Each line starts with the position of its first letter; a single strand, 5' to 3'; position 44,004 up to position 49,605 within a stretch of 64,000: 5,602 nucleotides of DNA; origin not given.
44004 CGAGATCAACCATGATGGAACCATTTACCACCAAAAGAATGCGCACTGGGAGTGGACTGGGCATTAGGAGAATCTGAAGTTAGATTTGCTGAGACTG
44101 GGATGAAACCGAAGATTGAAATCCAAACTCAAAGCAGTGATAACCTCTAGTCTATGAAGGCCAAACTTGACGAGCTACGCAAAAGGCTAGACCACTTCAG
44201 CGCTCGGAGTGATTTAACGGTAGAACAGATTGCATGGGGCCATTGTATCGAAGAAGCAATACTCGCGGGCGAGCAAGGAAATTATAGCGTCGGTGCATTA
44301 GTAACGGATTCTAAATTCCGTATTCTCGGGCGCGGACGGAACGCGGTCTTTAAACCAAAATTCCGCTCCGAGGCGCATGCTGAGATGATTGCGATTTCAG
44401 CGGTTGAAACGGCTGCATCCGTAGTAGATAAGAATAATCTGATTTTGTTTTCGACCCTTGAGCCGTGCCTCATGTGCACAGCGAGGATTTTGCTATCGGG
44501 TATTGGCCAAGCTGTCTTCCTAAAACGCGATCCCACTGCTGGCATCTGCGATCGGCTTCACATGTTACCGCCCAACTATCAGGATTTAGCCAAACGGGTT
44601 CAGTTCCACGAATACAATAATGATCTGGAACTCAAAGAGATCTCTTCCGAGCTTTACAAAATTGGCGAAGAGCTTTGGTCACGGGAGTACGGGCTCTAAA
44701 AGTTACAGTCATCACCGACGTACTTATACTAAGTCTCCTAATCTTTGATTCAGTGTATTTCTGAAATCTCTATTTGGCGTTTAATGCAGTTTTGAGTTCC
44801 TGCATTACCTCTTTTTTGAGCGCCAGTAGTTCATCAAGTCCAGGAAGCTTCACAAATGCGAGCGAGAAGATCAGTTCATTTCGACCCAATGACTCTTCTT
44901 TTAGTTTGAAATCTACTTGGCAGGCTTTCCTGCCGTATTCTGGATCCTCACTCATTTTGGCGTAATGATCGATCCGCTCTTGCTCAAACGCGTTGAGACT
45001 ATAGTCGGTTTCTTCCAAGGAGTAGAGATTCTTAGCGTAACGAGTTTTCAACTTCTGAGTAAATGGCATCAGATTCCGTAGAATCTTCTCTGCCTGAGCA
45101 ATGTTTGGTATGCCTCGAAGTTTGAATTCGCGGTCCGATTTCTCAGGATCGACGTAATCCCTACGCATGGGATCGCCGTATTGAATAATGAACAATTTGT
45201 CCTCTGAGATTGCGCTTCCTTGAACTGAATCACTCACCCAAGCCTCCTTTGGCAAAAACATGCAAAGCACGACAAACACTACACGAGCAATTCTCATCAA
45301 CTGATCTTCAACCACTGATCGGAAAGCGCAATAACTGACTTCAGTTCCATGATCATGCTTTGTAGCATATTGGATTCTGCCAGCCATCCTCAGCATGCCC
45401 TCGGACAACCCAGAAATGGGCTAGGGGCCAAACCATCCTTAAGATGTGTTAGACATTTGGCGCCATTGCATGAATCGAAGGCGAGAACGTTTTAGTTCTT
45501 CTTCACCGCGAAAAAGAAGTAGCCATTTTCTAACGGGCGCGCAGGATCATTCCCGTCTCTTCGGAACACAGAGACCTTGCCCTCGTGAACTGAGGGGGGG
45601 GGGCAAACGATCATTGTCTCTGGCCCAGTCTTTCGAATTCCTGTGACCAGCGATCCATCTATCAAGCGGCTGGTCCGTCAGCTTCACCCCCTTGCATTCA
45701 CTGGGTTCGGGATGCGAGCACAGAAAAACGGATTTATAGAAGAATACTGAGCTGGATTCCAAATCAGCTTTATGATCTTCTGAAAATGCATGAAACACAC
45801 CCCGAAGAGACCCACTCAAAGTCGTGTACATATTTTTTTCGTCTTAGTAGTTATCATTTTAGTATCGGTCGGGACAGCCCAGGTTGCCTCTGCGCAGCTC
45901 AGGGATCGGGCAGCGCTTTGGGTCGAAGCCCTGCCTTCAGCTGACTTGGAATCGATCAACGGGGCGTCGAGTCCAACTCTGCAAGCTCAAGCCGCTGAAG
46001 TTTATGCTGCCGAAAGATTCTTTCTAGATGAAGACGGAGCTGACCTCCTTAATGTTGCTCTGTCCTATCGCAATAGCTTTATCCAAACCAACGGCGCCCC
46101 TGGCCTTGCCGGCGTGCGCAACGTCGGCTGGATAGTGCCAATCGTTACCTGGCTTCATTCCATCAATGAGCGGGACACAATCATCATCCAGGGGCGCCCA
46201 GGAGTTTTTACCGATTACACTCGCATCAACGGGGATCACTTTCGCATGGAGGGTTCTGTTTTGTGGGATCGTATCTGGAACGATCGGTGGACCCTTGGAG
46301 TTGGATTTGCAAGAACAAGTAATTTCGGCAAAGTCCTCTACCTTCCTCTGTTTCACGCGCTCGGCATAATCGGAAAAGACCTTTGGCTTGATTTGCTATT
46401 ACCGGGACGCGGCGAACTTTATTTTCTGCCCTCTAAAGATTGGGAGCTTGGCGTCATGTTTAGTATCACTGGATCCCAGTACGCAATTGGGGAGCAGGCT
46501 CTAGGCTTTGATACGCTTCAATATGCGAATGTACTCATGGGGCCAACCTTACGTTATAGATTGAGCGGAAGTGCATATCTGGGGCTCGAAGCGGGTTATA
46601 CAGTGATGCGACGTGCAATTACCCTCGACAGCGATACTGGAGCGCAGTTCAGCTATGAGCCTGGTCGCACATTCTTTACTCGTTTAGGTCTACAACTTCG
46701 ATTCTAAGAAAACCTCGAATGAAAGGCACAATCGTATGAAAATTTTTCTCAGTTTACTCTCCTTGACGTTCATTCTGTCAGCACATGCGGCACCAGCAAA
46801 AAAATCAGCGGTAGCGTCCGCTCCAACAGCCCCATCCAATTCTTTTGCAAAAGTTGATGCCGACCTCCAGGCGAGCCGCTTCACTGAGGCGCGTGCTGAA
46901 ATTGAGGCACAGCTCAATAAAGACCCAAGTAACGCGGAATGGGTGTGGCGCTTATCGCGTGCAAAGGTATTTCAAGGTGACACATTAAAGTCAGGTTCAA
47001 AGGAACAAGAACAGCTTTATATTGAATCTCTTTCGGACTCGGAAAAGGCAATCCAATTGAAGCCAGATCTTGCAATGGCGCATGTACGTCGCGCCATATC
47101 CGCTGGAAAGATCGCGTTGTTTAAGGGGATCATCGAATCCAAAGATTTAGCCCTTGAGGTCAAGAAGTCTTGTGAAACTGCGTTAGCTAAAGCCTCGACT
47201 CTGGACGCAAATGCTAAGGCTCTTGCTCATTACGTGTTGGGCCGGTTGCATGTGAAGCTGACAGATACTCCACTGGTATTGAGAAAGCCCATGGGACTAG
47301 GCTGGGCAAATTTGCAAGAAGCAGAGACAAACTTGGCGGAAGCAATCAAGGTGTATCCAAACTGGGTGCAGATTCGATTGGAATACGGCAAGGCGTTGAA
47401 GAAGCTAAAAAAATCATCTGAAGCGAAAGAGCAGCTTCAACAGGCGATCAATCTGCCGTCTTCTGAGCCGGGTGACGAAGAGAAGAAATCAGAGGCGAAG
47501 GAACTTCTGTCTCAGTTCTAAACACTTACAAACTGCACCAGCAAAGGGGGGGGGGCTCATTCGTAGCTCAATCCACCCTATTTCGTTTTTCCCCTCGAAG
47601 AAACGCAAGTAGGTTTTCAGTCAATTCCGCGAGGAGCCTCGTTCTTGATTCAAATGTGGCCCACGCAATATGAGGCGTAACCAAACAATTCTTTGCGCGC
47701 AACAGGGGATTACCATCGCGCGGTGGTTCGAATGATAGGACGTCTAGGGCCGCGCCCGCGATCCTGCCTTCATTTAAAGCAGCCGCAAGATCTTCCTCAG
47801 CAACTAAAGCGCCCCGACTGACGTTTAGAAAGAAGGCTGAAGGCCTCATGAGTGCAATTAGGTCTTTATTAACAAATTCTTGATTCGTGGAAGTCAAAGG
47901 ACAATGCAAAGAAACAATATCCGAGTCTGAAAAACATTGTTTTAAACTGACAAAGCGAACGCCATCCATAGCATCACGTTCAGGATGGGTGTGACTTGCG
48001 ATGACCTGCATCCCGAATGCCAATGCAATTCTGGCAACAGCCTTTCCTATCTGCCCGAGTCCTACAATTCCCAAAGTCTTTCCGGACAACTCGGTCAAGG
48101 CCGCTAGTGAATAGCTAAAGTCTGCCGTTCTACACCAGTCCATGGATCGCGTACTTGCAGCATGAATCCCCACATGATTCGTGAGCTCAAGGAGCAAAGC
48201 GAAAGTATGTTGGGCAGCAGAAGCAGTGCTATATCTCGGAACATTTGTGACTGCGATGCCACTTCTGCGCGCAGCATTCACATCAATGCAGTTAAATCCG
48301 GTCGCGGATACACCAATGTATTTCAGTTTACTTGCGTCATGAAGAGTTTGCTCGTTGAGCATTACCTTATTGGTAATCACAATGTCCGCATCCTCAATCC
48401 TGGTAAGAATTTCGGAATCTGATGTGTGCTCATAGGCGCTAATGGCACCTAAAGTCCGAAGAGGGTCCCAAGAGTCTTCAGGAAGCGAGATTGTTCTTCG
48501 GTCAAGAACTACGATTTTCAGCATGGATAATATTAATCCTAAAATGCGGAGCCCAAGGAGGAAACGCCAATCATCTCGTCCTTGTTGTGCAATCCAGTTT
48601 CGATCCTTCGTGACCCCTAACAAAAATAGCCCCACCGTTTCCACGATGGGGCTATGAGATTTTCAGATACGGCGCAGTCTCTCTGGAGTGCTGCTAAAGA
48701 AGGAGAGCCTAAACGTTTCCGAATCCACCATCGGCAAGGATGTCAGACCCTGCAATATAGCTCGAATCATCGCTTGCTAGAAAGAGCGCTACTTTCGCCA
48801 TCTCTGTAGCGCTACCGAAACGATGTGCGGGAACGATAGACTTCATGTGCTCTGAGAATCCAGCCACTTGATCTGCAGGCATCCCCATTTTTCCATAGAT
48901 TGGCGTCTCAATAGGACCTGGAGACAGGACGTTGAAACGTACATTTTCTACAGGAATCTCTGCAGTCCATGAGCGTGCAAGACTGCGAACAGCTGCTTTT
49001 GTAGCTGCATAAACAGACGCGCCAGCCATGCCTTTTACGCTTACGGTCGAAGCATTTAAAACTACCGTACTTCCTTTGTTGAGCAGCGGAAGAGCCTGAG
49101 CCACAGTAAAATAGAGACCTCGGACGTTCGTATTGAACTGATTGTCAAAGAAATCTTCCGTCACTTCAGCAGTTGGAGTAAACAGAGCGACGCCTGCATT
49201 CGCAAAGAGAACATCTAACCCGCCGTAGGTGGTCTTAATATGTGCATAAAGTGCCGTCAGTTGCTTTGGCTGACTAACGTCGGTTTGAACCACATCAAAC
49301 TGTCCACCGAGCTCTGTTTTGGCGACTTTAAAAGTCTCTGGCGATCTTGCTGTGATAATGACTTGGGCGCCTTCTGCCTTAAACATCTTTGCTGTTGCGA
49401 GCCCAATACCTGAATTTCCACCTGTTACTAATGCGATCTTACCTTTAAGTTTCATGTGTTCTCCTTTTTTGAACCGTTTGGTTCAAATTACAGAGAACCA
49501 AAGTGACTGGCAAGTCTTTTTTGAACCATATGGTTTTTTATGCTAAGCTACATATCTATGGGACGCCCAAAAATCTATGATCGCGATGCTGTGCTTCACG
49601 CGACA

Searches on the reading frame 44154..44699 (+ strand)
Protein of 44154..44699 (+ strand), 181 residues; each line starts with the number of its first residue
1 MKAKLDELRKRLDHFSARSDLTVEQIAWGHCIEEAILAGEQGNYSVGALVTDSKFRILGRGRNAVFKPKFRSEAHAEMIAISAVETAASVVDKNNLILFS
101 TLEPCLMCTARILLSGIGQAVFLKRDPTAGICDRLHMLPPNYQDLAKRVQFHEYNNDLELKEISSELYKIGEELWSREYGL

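Call 16: search_protein_families(library=pfam, proteins=[window:44154-44699:+], max_evalue=0.001)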
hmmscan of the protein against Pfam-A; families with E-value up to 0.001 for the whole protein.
window:44154-44699:+ (181 aa): 2 families
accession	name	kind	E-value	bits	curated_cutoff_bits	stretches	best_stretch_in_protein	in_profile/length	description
PF00383.29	dCMP_cyt_deam_1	-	1.1e-13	51.4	25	1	31-123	11-101/102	Cytidine and deoxycytidylate deaminase zinc-binding region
PF14437.12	MafB19-deam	-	1.7e-11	44.6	27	1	32-169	11-139/142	MafB19-like deaminase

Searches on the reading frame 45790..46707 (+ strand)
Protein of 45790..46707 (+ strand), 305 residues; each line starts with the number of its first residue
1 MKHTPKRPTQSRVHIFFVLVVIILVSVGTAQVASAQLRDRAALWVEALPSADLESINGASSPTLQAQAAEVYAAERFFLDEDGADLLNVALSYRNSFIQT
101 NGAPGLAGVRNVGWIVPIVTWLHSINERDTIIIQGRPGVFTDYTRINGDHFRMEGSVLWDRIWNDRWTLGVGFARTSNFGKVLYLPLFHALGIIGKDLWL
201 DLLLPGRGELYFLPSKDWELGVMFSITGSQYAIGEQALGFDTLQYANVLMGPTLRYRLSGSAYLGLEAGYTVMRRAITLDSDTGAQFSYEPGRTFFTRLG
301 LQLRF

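Call 16: search_protein_families(library=pfam, proteins=[window:45790-46707:+], max_evalue=0.001)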
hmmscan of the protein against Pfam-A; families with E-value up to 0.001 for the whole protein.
window:45790-46707:+ (305 aa): 1 family
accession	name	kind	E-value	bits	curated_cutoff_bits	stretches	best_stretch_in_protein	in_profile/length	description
PF19783.5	DUF6268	-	2.2e-09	37.2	22.8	1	120-295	90-270/279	Domain of unknown function (DUF6268)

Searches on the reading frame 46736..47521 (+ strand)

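Call 16: search_protein_families(library=pfam, proteins=[window:46736-47521:+], max_evalue=0.001)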
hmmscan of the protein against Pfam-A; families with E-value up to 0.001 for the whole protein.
window:46736-47521:+ (261 aa): 4 families
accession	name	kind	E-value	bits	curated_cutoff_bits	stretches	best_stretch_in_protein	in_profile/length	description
PF14559.12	TPR_19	-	5.6e-06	27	25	0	192-237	6-51/68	Tetratricopeptide repeat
PF13428.12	TPR_14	-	3.5e-05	24.5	23.5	0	192-219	16-43/44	Tetratricopeptide repeat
PF13432.12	TPR_16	-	5.8e-05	23.9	32.7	0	38-76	2-40/65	Tetratricopeptide repeat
PF13181.12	TPR_8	-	7.5e-05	23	25.7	0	213-240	3-30/34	Tetratricopeptide repeat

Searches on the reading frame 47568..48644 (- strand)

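Call 16: search_protein_families(library=pfam, proteins=[window:47568-48644:-], max_evalue=0.001)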
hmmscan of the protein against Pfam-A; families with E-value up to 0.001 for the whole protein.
window:47568-48644:- (358 aa): 3 families
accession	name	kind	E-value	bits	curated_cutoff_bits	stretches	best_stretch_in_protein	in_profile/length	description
PF02826.25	2-Hacid_dh_C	-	2.6e-55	187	25.1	1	148-327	1-178/178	D-isomer specific 2-hydroxyacid dehydrogenase, NAD binding domain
PF00389.36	2-Hacid_dh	-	1.2e-25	90.2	24.6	1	53-356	6-132/134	D-isomer specific 2-hydroxyacid dehydrogenase, catalytic domain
PF00670.27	AdoHcyase_NAD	-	2.8e-05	24.7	27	1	186-276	21-110/162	S-adenosyl-L-homocysteine hydrolase, NAD binding domain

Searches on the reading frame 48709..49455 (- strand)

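Call 16: search_protein_families(library=pfam, proteins=[window:48709-49455:-], max_evalue=0.001)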
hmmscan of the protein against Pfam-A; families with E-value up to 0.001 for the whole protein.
window:48709-49455:- (248 aa): 6 families
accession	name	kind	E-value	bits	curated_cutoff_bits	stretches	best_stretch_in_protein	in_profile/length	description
PF13561.12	adh_short_C2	-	1.4e-55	188.8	27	1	14-245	5-235/236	Enoyl-(Acyl carrier protein) reductase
PF00106.31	adh_short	-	3.5e-45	154.3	26.6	1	6-188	1-188/195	short chain dehydrogenase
PF08659.16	KR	-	2.1e-15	57.5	22.6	1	9-165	4-165/180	KR domain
PF23441.1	SDR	-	2.3e-07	30.9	27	1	81-244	92-254/258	SDR-like rossmann domain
PF01370.27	Epimerase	-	1.3e-06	28.5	20.9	1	8-180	1-176/240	NAD dependent epimerase/dehydratase family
PF00107.32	ADH_zinc_N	-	8e-06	26.3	31.8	1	16-92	1-72/129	Zinc-binding dehydrogenase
